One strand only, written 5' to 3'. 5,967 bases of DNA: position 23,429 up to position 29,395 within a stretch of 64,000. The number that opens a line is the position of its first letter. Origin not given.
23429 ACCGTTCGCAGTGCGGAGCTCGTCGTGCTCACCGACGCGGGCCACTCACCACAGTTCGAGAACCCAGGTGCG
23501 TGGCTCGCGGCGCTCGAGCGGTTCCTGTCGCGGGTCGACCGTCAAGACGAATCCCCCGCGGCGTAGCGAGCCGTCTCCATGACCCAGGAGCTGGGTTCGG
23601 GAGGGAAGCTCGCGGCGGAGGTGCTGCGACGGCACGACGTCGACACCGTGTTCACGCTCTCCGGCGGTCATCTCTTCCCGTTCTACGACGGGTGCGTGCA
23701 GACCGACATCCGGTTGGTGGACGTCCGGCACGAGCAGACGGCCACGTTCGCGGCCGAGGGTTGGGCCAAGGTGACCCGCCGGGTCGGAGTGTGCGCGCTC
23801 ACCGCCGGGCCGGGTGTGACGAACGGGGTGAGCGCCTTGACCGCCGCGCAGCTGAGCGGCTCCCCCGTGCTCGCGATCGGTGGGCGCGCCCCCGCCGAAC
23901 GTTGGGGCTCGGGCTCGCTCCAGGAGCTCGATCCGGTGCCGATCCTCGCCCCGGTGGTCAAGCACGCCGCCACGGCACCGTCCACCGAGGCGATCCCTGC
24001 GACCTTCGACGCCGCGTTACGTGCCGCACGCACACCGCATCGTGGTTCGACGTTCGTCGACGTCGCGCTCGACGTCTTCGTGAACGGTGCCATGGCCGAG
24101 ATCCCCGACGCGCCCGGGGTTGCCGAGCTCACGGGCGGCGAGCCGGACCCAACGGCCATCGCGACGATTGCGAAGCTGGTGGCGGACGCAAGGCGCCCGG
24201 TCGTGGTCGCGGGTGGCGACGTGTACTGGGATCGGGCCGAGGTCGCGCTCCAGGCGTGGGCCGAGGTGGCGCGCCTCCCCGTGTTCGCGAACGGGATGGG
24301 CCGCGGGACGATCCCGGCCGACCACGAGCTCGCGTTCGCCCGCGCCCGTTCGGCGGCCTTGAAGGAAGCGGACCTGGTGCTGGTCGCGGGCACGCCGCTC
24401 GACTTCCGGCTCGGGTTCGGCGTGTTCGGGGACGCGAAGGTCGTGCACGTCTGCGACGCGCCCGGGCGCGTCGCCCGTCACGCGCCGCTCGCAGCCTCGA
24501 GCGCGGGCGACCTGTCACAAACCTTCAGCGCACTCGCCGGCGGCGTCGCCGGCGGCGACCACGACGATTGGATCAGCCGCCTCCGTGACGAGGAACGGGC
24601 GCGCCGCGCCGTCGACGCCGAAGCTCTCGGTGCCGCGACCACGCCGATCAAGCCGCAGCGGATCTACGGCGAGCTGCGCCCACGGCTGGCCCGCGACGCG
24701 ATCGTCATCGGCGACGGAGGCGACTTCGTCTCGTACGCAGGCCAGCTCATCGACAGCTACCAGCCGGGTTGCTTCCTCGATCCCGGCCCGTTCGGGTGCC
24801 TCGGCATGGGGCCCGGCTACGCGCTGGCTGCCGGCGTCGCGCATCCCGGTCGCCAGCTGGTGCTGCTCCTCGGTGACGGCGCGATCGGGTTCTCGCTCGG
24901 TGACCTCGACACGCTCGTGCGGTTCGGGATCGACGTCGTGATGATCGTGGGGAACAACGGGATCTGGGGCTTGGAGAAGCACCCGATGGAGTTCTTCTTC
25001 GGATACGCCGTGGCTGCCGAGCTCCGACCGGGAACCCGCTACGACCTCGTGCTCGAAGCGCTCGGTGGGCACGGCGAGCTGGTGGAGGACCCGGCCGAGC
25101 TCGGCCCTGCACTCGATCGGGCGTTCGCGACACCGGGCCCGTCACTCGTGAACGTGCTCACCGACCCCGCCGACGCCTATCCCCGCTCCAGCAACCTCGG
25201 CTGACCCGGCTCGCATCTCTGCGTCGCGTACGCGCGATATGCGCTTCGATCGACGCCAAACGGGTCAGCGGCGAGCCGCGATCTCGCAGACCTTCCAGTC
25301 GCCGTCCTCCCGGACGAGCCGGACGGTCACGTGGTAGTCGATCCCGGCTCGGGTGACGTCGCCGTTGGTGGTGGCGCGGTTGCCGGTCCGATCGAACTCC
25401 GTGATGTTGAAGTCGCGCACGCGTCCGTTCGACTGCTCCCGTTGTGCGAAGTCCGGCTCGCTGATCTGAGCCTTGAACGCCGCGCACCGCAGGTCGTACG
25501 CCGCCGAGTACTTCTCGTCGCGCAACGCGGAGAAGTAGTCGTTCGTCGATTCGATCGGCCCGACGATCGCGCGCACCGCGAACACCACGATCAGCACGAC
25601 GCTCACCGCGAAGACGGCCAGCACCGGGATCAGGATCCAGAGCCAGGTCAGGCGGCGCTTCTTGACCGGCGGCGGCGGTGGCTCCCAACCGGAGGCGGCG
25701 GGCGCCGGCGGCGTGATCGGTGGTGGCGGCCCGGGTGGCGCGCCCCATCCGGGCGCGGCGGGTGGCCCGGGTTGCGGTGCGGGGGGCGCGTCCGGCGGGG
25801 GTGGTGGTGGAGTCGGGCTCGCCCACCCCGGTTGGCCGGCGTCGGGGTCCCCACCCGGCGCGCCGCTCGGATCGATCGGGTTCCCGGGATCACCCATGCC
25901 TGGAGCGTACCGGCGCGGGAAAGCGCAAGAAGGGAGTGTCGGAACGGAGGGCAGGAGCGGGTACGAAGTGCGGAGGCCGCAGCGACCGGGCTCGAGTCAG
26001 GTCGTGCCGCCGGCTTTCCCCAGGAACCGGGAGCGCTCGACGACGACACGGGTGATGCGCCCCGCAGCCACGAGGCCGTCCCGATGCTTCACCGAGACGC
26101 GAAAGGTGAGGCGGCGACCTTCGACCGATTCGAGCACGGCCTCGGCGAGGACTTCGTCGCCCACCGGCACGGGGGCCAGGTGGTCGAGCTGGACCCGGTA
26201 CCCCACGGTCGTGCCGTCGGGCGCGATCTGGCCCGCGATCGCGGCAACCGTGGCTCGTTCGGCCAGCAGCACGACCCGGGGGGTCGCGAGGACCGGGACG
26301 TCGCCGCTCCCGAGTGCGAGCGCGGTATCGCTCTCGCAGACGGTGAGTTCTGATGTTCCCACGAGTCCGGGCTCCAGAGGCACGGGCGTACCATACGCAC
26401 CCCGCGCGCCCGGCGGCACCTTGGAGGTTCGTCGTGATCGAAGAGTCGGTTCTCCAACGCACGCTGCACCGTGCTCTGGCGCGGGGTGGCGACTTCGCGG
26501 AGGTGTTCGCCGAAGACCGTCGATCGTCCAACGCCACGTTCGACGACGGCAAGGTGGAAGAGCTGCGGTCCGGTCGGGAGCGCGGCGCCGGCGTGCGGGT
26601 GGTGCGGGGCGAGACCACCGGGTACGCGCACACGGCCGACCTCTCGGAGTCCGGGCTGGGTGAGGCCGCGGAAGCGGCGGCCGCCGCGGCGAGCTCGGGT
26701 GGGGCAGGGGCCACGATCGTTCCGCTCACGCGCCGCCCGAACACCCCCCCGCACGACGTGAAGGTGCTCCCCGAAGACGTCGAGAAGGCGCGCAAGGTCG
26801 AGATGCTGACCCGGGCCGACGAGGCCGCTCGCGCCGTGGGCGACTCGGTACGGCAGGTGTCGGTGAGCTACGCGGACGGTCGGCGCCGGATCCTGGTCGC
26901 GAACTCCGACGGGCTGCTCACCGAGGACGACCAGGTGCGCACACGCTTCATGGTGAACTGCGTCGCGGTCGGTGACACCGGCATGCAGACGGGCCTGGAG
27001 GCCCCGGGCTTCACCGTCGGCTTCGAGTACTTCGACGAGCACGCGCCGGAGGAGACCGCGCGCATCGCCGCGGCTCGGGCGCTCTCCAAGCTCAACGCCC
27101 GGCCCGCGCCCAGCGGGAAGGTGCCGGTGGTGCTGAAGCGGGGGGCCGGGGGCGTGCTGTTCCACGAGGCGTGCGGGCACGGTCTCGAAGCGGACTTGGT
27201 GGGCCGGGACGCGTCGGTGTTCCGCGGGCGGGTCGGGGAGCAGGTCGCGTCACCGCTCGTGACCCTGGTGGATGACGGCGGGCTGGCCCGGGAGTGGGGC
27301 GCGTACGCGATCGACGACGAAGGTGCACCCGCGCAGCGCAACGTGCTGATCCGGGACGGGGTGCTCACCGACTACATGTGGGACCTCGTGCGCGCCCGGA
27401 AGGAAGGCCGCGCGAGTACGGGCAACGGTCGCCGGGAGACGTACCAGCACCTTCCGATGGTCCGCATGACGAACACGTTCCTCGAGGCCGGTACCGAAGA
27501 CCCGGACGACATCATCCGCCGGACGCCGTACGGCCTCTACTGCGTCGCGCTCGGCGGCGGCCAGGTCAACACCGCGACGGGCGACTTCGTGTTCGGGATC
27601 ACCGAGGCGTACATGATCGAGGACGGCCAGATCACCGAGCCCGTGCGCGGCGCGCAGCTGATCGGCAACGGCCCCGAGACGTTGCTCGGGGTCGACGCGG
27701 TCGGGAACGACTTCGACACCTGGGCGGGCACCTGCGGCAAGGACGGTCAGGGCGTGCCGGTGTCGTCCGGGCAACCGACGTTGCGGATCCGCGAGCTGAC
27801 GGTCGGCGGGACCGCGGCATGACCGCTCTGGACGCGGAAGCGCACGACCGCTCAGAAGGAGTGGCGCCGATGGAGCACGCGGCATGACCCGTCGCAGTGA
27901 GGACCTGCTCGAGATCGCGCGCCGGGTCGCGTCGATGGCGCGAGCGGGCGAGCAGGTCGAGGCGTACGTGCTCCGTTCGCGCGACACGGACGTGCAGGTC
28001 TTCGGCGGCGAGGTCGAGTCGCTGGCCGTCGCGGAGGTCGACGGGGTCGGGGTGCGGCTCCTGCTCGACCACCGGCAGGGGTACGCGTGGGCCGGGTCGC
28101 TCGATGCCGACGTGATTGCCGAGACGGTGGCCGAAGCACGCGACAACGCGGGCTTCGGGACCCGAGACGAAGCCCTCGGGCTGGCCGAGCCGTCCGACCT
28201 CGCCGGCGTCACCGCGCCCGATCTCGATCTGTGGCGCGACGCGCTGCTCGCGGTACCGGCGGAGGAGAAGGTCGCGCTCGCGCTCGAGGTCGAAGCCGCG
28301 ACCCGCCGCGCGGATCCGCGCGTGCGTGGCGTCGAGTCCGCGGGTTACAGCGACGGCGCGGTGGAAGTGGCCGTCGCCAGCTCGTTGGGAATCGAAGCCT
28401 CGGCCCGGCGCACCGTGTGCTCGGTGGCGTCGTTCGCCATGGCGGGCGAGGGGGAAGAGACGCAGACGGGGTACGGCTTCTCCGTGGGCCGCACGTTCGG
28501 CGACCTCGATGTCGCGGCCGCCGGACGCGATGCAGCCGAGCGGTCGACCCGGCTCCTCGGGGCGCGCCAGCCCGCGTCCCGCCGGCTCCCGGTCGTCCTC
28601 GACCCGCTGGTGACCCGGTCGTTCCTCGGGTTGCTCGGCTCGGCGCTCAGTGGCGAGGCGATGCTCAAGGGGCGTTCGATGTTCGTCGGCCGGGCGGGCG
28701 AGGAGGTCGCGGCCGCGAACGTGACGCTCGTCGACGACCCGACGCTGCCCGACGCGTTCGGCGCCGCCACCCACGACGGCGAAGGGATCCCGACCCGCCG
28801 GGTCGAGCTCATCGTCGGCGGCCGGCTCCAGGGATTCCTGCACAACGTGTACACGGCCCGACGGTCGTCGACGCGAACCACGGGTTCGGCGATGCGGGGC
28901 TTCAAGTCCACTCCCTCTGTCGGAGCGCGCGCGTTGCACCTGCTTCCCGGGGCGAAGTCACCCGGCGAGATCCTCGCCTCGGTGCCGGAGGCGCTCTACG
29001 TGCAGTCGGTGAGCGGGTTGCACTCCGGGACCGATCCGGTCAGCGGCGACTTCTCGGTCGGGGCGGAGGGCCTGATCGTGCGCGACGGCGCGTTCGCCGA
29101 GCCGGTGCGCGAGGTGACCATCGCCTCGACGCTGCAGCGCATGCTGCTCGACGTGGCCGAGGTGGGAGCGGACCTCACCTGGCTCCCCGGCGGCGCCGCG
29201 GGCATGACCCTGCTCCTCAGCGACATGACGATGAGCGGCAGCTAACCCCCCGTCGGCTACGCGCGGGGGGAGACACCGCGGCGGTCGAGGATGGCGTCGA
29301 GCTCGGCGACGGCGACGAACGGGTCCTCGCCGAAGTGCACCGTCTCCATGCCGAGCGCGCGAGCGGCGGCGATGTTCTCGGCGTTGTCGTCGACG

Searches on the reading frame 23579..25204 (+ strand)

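Call 56: search_protein_families(library=pfam, proteins=[window:23579-25204:+], max_evalue=0.00001)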
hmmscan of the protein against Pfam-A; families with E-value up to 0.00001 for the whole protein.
window:23579-25204:+ (541 aa): 3 families
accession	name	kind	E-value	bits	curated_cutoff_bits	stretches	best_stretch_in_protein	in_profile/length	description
PF02776.23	TPP_enzyme_N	-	2.4e-35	121.3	26.8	1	8-120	3-117/119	Thiamine pyrophosphate enzyme, N-terminal TPP binding domain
PF02775.26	TPP_enzyme_C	-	4.7e-29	101.6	21.9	1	379-526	1-151/151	Thiamine pyrophosphate enzyme, C-terminal TPP binding domain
PF00205.28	TPP_enzyme_M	-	1.4e-20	73.8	30.4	1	194-319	1-137/137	Thiamine pyrophosphate enzyme, central domain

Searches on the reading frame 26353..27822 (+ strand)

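Call 56: search_protein_families(library=pfam, proteins=[window:26353-27822:+], max_evalue=0.00001)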
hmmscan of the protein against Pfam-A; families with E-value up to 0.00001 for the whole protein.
window:26353-27822:+ (489 aa): 3 families
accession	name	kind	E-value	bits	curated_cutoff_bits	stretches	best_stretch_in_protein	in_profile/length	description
PF19289.4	PmbA_TldD_3rd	-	7.2e-70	235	22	1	254-486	1-220/220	PmbA/TldA metallopeptidase C-terminal domain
PF19290.4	PmbA_TldD_2nd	-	1.1e-19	71.3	20.9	1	140-247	3-109/109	PmbA/TldA metallopeptidase central domain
PF01523.21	PmbA_TldD_1st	-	8.2e-18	64.8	20.9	1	49-113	1-65/65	PmbA/TldA metallopeptidase domain 1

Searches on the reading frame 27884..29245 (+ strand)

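Call 56: search_protein_families(library=pfam, proteins=[window:27884-29245:+], max_evalue=0.00001)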
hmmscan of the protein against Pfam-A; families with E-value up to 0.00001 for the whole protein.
window:27884-29245:+ (453 aa): 3 families
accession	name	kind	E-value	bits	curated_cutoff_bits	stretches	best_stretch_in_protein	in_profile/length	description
PF19289.4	PmbA_TldD_3rd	-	3.6e-63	213.1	22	1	233-452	2-220/220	PmbA/TldA metallopeptidase C-terminal domain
PF19290.4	PmbA_TldD_2nd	-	2.5e-17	63.7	20.9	1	121-225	3-109/109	PmbA/TldA metallopeptidase central domain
PF01523.21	PmbA_TldD_1st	-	3.3e-10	40.4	20.9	1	25-89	1-65/65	PmbA/TldA metallopeptidase domain 1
